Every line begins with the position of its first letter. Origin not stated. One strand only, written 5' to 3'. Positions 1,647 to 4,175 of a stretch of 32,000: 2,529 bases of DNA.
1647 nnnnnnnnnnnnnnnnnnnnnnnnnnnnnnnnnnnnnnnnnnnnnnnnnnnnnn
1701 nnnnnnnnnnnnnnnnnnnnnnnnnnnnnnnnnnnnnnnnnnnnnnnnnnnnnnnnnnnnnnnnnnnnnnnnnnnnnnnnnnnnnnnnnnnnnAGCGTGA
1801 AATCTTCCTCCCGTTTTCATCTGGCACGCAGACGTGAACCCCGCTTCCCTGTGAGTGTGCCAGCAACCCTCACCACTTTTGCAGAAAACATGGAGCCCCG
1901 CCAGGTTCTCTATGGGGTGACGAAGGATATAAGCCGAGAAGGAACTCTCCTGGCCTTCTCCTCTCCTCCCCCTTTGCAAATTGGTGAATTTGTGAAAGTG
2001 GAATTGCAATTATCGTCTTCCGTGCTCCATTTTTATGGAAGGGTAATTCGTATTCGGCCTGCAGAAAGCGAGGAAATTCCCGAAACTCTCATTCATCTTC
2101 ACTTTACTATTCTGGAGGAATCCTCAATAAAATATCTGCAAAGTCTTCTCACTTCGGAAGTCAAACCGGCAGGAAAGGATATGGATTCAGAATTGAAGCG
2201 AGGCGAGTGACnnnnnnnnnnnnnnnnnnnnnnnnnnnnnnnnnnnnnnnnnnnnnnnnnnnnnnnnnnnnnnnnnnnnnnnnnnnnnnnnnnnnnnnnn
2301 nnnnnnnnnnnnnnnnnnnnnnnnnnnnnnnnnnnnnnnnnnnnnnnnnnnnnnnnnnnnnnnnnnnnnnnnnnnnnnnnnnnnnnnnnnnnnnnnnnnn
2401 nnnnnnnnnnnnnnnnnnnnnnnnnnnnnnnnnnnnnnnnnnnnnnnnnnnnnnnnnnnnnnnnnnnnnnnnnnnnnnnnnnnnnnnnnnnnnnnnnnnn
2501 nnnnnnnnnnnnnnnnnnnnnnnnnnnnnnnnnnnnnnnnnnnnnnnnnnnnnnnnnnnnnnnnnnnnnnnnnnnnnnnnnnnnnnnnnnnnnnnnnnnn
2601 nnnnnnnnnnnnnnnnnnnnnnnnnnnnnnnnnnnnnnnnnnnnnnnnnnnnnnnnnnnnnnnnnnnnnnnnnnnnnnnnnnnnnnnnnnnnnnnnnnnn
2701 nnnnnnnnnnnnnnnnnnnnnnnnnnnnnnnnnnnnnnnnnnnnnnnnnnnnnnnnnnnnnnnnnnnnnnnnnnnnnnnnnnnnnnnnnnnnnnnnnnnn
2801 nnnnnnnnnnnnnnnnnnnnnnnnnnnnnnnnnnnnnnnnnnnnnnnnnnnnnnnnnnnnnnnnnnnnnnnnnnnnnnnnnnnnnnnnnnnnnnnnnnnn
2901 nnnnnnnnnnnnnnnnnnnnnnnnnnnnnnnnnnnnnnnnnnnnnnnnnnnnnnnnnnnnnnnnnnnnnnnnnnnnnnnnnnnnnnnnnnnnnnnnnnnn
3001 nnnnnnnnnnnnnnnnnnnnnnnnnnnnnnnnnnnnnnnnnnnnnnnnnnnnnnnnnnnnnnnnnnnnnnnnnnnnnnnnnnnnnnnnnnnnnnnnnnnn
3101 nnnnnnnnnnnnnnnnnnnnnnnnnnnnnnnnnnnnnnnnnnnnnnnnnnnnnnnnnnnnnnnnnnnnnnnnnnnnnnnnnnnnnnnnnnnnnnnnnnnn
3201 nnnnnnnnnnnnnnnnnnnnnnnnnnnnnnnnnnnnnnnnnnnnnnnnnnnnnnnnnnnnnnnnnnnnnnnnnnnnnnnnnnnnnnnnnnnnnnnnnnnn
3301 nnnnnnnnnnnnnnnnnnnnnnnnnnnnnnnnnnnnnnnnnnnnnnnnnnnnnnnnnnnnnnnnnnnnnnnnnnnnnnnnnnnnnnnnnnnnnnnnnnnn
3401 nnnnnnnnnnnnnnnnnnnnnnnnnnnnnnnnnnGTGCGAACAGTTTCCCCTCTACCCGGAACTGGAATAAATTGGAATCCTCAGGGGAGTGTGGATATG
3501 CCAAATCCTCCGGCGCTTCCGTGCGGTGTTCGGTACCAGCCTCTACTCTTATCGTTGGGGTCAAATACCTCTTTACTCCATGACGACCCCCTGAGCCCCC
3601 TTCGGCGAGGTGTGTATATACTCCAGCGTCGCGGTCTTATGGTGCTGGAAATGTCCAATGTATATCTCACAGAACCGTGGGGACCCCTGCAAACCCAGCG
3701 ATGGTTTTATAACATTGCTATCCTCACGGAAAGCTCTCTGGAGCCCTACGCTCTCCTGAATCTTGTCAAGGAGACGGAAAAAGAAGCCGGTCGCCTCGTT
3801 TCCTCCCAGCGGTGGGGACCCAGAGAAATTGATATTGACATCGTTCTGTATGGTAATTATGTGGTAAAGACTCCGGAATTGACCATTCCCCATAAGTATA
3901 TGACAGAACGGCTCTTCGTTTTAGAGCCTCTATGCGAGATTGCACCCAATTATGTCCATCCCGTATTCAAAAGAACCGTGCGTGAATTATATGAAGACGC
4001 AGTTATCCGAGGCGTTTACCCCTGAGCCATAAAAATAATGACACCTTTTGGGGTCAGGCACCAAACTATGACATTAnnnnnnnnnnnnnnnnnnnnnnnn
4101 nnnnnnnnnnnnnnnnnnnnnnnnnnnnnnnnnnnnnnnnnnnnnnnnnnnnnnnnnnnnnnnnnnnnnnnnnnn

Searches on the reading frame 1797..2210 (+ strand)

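Call 59: search_protein_families(library=pfam, proteins=[window:1797-2210:+], max_evalue=0.001)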
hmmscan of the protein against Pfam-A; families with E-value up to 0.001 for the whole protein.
window:1797-2210:+ (137 aa): 1 family
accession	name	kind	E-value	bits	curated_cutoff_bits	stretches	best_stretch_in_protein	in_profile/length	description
PF07238.19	PilZ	-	1.7e-15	57.6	22.5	1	11-118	2-100/102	PilZ domain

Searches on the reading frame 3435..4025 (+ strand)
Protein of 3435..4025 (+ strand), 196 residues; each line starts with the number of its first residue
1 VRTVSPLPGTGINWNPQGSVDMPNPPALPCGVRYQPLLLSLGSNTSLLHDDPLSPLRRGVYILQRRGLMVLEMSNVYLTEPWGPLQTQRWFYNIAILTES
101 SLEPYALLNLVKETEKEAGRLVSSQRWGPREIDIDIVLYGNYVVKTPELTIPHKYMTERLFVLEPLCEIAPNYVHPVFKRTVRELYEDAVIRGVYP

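Call 59: search_protein_families(library=pfam, proteins=[window:3435-4025:+], max_evalue=0.001)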
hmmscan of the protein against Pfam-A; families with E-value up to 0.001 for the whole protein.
window:3435-4025:+ (196 aa): 1 family
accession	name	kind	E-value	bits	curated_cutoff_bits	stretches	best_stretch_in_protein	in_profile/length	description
PF01288.25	HPPK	-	1.9e-31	109.3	25.7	1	39-171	2-116/116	7,8-dihydro-6-hydroxymethylpterin-pyrophosphokinase (HPPK)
